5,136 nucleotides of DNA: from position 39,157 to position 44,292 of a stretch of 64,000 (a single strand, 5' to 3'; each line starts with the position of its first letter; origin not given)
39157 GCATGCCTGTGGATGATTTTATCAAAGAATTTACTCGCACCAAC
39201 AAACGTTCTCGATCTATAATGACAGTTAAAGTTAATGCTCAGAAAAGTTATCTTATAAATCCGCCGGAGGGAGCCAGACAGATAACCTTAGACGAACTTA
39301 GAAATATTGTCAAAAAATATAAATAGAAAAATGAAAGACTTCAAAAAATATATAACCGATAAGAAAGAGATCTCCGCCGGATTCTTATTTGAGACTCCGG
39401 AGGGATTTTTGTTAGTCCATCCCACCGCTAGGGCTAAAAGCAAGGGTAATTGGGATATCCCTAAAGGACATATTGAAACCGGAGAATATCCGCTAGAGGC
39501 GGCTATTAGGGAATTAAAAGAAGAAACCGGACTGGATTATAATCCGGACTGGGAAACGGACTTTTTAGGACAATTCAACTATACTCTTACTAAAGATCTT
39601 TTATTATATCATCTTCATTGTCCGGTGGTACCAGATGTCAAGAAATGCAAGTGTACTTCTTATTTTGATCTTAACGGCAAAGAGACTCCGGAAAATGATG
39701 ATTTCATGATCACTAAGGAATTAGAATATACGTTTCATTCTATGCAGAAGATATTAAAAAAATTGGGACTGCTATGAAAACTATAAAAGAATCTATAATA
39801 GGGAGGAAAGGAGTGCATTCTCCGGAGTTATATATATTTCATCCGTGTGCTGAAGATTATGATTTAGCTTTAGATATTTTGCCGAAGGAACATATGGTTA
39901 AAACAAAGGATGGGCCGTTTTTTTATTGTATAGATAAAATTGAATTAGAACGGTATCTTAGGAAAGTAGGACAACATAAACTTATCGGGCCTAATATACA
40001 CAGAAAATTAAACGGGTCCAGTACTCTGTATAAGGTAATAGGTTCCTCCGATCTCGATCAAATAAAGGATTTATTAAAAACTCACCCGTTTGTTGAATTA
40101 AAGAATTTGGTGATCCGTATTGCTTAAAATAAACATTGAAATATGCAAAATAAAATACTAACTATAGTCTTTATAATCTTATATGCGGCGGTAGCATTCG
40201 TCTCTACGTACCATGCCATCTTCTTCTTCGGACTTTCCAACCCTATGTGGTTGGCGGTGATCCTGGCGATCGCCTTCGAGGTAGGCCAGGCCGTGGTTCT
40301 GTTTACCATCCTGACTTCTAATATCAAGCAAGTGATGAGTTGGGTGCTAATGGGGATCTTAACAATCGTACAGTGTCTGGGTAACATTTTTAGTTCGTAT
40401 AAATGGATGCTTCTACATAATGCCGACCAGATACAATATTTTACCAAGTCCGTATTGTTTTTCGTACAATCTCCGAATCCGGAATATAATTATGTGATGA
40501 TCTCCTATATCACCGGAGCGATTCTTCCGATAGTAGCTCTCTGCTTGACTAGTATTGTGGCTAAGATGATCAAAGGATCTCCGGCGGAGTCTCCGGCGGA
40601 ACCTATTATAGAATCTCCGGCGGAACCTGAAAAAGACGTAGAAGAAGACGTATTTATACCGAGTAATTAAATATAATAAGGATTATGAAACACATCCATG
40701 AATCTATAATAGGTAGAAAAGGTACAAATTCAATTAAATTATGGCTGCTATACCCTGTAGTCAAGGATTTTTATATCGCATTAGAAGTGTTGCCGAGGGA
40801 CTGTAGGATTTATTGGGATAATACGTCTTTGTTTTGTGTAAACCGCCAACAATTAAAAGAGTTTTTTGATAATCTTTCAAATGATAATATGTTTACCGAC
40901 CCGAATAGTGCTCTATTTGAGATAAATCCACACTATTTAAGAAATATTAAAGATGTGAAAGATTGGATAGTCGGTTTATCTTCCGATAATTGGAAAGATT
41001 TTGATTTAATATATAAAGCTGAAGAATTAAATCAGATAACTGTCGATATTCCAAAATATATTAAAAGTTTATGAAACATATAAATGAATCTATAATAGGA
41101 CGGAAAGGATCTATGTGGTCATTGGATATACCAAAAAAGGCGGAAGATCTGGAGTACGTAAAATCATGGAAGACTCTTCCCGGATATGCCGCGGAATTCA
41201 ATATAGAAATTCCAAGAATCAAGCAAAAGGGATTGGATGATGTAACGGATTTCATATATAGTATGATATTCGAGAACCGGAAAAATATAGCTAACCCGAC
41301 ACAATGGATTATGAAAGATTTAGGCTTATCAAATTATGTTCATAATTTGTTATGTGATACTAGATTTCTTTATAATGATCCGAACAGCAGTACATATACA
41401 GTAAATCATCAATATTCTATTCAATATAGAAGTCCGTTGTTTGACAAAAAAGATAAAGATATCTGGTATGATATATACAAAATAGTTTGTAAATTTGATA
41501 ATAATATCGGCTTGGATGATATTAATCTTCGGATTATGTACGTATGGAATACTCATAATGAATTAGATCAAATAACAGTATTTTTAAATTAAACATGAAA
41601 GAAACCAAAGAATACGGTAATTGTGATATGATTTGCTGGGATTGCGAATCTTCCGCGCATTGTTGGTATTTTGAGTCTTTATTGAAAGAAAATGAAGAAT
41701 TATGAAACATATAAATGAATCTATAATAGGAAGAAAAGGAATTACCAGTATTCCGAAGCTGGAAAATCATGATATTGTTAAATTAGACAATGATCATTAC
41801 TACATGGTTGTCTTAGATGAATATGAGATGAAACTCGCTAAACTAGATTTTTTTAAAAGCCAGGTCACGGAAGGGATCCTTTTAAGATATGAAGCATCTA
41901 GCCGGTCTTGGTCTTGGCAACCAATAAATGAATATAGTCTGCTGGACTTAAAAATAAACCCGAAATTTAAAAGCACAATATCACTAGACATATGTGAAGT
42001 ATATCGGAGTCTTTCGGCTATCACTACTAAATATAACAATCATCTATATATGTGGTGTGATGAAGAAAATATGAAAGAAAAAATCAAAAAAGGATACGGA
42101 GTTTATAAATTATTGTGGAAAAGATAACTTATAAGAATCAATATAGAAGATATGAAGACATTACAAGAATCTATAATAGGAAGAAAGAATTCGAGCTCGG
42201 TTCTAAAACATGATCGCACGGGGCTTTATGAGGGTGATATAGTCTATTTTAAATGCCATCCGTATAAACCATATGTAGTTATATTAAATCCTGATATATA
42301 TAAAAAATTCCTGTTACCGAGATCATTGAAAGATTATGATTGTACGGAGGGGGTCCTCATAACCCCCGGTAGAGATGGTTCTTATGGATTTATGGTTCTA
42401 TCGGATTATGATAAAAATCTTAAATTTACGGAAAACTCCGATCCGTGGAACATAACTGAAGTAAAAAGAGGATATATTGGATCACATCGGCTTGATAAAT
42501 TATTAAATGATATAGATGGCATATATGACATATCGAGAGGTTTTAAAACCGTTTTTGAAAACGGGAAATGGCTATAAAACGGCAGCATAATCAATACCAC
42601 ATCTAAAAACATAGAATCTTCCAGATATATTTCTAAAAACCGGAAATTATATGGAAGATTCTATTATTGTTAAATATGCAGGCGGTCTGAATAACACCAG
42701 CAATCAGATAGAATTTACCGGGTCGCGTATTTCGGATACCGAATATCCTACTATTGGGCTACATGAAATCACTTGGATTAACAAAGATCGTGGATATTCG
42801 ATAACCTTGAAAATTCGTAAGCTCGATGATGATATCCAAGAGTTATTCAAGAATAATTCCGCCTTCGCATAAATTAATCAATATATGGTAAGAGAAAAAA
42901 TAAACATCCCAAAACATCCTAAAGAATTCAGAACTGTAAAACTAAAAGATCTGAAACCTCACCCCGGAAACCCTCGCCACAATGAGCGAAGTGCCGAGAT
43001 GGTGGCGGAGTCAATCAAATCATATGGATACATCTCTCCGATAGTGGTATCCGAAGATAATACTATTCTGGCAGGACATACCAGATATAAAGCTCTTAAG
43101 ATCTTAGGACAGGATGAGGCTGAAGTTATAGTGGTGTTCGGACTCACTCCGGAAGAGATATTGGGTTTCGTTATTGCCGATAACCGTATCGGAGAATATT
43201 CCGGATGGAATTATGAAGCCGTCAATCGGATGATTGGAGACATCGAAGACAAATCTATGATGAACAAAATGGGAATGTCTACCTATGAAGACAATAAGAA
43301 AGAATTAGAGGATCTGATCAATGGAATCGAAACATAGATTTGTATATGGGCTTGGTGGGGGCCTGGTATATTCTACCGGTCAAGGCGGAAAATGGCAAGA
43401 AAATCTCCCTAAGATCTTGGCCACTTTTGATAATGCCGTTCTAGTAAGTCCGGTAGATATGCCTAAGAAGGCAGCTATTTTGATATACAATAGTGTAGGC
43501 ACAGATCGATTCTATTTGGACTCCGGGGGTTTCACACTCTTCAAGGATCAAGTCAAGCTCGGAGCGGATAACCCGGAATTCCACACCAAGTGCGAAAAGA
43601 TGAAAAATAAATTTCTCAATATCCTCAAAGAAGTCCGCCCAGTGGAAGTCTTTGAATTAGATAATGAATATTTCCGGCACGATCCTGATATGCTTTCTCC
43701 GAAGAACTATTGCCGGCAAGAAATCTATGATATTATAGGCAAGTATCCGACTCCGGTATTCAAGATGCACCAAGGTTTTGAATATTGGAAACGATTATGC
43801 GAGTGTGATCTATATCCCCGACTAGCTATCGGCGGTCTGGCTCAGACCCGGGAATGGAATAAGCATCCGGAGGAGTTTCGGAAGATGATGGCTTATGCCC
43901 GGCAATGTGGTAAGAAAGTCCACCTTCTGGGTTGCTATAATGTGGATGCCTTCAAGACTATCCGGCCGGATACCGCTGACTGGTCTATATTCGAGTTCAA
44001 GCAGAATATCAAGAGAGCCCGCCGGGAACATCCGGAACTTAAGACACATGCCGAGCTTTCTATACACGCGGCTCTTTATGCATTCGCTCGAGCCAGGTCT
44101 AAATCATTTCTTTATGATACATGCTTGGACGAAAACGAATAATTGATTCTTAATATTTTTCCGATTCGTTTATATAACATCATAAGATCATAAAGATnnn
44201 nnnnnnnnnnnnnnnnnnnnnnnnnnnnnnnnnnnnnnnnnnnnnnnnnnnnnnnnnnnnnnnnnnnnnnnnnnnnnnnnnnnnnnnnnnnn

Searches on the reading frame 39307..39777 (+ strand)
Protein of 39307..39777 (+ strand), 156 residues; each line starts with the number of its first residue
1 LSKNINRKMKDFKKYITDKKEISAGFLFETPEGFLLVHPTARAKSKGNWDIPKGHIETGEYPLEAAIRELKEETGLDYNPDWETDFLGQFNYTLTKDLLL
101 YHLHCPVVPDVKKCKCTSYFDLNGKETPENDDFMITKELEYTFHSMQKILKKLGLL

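Call 54: search_protein_families(library=phrogs, proteins=[window:39307-39777:+], max_evalue=0.01)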
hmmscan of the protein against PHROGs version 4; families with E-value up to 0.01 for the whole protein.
window:39307-39777:+ (156 aa): 7 families
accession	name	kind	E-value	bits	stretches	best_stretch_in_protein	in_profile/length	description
phrog_1185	-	other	8.9e-32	111.7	1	16-152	143-287/301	nudix hydrolase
phrog_1198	-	other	6.5e-13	50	1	13-107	30-127/253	MutT/NUDIX hydrolase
phrog_6216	-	unknown function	5.4e-08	33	1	22-83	3-60/545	-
phrog_19657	-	other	1.1e-07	32.9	1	16-84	30-96/176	nudix hydrolase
phrog_10313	-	other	2.6e-07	31.5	1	41-95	32-83/159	nudix hydrolase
phrog_15528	-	head and packaging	3e-07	30.2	1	43-80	539-576/794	portal protein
phrog_25541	-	unknown function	0.00086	19.9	1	43-79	92-128/210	-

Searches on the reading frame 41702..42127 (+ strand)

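Call 54: search_protein_families(library=phrogs, proteins=[window:41702-42127:+], max_evalue=0.01)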
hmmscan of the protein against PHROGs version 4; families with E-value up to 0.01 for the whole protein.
window:41702-42127:+ (141 aa): 1 family
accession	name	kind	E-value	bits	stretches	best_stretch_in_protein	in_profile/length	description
phrog_8435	-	unknown function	0.0031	18.5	0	22-53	63-94/120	-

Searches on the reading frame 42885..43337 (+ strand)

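Call 55: search_protein_families(library=phrogs, proteins=[window:42885-43337:+], max_evalue=0.01)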
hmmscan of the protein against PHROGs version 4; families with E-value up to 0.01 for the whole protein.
window:42885-43337:+ (150 aa): 23 families
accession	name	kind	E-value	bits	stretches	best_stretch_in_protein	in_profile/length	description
phrog_620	-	DNA, RNA and nucleotide metabolism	3.4e-37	129.6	1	11-137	5-132/217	ParB-like partition protein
phrog_498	-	other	3.4e-31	109.4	1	6-135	26-159/633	DNA methyltransferase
phrog_8071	-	DNA, RNA and nucleotide metabolism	6e-26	92.6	1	14-124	6-117/389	ParB-like partition protein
phrog_940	-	DNA, RNA and nucleotide metabolism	1.7e-24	87.8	1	14-140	5-131/388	nuclease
phrog_18056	-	DNA, RNA and nucleotide metabolism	2.8e-18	67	1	16-112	4-88/387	ParB-like partition nuclease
phrog_15396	-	DNA, RNA and nucleotide metabolism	6.6e-18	66.4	1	26-124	15-114/258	ParB-like partition nuclease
phrog_723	-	DNA, RNA and nucleotide metabolism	1.8e-16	61.6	1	14-131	12-132/223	ParB-like partition protein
phrog_930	-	DNA, RNA and nucleotide metabolism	5.5e-14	53.6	1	15-104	7-97/223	ParB-like partition protein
phrog_4715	-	DNA, RNA and nucleotide metabolism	7.5e-11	42.1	1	15-99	147-236/630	ParB-like partition protein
phrog_9353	-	unknown function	1.2e-09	39.5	1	14-131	10-134/245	-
phrog_5475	-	unknown function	2.4e-09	37.5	1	18-88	6-76/458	-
phrog_12047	-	DNA, RNA and nucleotide metabolism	6.4e-09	36.8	1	39-85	23-69/301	ParB-like partition nuclease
phrog_3264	-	DNA, RNA and nucleotide metabolism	7.7e-09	36.6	1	10-103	44-141/337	ParB-like partition protein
phrog_2159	-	DNA, RNA and nucleotide metabolism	9.3e-08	32.8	1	14-72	60-123/365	ParB-like partition protein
phrog_3951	-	unknown function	3.9e-07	30.9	1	7-100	9-109/301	-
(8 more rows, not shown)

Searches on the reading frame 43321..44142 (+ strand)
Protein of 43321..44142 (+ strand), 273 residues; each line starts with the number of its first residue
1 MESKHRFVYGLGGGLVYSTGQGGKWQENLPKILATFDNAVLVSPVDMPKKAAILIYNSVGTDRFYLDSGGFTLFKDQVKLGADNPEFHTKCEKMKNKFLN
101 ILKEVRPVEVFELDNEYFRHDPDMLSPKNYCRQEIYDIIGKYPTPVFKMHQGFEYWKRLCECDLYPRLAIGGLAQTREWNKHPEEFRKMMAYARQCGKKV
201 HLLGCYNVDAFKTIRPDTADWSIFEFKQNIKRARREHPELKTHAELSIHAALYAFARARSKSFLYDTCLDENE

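Call 23: search_protein_families(library=phrogs, proteins=[window:43321-44142:+], max_evalue=0.001)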
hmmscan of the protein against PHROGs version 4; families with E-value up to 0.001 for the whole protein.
window:43321-44142:+ (273 aa): 1 family
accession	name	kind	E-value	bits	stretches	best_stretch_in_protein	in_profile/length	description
phrog_887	-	moron, auxiliary metabolic gene and host takeover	8.8e-14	52.3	1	60-220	54-207/509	queuine tRNA-ribosyltransferase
